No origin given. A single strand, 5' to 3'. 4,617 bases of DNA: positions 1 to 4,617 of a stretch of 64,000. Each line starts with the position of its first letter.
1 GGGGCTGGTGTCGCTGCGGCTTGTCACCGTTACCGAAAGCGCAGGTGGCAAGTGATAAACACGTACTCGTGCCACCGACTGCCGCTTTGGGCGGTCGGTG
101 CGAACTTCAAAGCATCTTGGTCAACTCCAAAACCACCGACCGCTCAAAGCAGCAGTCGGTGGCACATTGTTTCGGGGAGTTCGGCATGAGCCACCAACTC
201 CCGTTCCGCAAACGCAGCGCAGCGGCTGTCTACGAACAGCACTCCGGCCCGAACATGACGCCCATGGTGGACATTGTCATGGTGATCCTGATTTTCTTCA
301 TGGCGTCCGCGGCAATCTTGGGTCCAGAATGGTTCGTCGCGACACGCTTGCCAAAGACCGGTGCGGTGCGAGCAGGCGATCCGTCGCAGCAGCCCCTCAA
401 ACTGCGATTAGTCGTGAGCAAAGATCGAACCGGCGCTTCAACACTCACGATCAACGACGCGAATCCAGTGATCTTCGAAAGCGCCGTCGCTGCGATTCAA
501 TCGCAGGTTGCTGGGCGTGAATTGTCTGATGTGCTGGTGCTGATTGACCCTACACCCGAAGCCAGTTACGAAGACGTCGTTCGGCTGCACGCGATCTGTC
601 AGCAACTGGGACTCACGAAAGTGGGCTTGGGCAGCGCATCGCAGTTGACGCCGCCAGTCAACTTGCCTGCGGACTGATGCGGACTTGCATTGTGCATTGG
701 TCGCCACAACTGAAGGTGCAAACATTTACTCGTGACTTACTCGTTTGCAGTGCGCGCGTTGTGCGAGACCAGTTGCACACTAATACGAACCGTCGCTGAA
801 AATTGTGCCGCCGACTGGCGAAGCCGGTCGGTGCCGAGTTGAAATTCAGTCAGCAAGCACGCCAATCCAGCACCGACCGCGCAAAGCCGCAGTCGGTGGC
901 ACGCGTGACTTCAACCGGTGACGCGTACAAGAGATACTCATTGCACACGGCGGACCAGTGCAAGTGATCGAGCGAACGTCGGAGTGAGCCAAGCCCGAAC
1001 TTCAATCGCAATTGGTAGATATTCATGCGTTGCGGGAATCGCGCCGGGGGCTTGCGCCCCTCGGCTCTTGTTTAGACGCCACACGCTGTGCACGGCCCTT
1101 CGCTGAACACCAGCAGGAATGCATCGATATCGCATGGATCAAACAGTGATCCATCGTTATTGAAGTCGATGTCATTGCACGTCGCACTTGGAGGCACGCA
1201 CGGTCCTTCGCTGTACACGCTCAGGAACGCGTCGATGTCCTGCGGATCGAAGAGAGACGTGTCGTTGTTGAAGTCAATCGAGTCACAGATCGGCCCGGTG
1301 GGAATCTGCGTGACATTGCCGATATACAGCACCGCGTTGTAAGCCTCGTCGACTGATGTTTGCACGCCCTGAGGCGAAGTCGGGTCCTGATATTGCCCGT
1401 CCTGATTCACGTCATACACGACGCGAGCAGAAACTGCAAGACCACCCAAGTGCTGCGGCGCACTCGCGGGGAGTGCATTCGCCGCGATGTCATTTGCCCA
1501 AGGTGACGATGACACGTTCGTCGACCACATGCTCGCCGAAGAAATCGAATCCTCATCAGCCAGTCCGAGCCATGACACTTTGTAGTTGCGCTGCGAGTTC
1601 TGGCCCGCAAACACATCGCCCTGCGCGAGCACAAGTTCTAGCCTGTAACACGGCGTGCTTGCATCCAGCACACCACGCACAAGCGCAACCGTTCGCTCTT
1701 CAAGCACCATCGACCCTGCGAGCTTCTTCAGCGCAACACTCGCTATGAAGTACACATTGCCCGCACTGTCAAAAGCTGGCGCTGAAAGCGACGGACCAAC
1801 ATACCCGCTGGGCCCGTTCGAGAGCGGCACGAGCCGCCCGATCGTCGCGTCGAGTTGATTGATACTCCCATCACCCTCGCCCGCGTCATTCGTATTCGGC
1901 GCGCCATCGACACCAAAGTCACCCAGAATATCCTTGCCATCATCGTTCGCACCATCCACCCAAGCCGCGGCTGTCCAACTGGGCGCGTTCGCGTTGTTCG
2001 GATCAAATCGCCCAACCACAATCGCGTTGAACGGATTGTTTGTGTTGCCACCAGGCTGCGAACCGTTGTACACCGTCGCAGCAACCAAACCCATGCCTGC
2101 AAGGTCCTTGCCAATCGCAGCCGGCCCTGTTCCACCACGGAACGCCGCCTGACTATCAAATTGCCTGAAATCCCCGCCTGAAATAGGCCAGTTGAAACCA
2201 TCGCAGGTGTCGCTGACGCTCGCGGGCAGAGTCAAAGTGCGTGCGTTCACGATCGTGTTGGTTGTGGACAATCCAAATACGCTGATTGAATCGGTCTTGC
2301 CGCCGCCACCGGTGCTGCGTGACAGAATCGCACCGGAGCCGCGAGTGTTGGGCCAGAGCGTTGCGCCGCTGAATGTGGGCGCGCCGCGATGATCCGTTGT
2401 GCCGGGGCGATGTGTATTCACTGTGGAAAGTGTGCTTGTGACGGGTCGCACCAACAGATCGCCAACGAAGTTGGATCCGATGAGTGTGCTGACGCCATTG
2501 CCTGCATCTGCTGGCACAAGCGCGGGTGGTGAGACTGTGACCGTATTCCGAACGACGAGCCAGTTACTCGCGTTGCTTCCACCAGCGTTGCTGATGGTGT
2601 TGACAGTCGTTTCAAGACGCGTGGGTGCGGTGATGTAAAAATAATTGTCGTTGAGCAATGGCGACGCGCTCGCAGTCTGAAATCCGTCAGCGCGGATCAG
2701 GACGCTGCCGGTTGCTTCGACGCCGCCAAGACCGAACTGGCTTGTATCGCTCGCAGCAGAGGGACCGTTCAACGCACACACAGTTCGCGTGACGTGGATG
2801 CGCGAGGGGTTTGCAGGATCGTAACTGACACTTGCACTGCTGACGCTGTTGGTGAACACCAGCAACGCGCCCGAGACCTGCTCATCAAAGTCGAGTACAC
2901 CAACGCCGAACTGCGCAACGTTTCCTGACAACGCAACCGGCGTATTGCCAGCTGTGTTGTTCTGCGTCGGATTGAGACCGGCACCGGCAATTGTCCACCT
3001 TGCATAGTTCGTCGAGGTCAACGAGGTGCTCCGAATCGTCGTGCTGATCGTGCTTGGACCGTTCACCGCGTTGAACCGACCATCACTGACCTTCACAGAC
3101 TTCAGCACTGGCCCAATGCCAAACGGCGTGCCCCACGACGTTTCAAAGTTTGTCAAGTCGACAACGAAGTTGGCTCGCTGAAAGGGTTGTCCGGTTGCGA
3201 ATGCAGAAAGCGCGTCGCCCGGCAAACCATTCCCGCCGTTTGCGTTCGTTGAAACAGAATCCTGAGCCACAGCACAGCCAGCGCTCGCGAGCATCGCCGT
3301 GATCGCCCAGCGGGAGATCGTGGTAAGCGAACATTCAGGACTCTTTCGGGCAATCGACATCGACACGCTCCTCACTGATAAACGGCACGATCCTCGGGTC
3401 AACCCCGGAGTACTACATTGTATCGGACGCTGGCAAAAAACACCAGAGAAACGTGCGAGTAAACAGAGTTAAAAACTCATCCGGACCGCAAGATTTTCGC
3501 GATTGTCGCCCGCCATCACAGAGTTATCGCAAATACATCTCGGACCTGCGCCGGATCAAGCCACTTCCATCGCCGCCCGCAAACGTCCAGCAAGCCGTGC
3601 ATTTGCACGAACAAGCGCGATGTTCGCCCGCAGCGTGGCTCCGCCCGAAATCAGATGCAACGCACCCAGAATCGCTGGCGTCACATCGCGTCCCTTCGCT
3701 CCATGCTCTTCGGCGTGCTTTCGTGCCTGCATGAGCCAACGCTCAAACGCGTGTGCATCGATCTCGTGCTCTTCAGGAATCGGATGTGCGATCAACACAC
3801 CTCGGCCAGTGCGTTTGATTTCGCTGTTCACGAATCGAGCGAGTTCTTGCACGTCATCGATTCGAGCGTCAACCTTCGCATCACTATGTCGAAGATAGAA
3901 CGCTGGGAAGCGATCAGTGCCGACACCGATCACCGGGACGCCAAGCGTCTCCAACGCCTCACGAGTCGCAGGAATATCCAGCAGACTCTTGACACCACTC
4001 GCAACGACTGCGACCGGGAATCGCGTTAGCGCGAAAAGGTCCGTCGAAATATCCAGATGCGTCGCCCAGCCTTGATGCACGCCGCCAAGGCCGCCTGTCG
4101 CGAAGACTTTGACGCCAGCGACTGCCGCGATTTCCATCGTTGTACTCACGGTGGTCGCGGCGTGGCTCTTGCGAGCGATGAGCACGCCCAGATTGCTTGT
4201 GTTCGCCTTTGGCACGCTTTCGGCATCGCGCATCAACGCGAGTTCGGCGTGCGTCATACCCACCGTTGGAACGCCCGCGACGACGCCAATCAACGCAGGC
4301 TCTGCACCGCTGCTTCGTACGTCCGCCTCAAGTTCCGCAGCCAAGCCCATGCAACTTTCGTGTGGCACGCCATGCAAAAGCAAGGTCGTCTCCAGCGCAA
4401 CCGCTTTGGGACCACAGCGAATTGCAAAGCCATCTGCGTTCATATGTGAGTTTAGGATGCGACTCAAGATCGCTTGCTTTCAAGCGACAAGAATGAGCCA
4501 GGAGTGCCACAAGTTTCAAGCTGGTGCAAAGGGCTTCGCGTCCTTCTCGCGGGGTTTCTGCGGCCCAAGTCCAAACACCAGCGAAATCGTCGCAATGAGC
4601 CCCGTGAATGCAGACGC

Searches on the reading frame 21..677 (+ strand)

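Call 34: search_protein_families(library=pfam, proteins=[window:21-677:+], max_evalue=0.00001)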
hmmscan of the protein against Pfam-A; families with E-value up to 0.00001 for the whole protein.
window:21-677:+ (218 aa): 1 family
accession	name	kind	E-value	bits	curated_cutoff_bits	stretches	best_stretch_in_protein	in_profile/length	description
PF02472.21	ExbD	-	1.7e-17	64.1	25.4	1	74-203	5-123/128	Biopolymer transport protein ExbD/TolR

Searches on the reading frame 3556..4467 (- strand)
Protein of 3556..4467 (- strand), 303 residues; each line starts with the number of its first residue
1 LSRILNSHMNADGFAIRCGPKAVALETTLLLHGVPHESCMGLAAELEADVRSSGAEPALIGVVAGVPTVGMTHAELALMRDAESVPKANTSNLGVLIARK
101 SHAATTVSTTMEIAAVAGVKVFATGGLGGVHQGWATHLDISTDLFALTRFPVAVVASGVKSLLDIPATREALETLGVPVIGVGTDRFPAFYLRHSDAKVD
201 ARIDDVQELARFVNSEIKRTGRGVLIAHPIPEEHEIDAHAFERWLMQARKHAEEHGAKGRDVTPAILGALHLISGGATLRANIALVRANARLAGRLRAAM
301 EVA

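Call 34: search_protein_families(library=pfam, proteins=[window:3556-4467:-], max_evalue=0.00001)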
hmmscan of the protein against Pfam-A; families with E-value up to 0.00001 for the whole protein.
window:3556-4467:- (303 aa): 1 family
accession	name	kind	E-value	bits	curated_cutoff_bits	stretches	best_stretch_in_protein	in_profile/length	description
PF04227.17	Indigoidine_A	-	1.8e-93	313.5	25.2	1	21-296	11-288/291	Indigoidine synthase A like protein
